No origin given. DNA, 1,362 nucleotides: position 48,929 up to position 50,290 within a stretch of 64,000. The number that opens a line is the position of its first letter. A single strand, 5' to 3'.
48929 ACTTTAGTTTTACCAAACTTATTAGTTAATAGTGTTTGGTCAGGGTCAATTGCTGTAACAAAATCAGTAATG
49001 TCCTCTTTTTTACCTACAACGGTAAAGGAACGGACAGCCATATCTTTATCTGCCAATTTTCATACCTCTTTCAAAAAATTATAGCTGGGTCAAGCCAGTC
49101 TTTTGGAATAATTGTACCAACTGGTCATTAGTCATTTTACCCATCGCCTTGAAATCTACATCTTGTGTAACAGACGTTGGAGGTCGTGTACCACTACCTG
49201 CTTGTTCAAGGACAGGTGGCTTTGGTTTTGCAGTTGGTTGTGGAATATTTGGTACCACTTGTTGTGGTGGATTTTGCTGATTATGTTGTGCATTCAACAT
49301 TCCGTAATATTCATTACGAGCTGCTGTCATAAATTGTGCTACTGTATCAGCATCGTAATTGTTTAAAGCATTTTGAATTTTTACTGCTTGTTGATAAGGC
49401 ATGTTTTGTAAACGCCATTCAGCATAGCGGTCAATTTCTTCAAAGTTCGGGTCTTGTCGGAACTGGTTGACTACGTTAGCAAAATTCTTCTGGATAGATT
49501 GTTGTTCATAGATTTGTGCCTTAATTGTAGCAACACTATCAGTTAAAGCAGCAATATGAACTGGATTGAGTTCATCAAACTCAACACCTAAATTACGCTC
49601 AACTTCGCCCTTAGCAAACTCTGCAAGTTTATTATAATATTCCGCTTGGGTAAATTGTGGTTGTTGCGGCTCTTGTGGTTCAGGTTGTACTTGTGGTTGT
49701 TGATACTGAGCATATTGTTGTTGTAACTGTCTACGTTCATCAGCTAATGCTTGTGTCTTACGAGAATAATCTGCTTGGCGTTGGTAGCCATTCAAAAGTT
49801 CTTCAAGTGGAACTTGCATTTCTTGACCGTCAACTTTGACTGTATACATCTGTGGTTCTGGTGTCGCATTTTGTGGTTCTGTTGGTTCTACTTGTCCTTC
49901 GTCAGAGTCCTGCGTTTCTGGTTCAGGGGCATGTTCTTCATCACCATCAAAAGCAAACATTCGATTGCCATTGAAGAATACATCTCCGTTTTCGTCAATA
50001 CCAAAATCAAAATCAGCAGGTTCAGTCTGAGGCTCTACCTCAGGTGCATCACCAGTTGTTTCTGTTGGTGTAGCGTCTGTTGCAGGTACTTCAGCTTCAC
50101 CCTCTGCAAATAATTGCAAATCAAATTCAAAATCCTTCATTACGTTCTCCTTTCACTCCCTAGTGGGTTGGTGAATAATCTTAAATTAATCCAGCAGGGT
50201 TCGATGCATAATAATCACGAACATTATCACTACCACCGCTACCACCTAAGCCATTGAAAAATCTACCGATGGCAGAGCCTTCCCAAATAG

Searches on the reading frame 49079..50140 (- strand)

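Call 10: search_protein_families(library=phrogs, proteins=[window:49079-50140:-], max_evalue=0.001)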
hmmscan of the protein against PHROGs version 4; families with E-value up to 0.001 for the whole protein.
window:49079-50140:- (353 aa): 1 family
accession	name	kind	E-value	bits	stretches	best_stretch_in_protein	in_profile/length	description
phrog_3927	-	head and packaging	1.8e-17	64.9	1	53-150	69-147/342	head scaffolding protein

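Call 11: search_protein_families(library=pfam, proteins=[window:49079-50140:-], max_evalue=0.001)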
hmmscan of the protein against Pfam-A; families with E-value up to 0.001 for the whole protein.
window:49079-50140:- (353 aa): 0 families
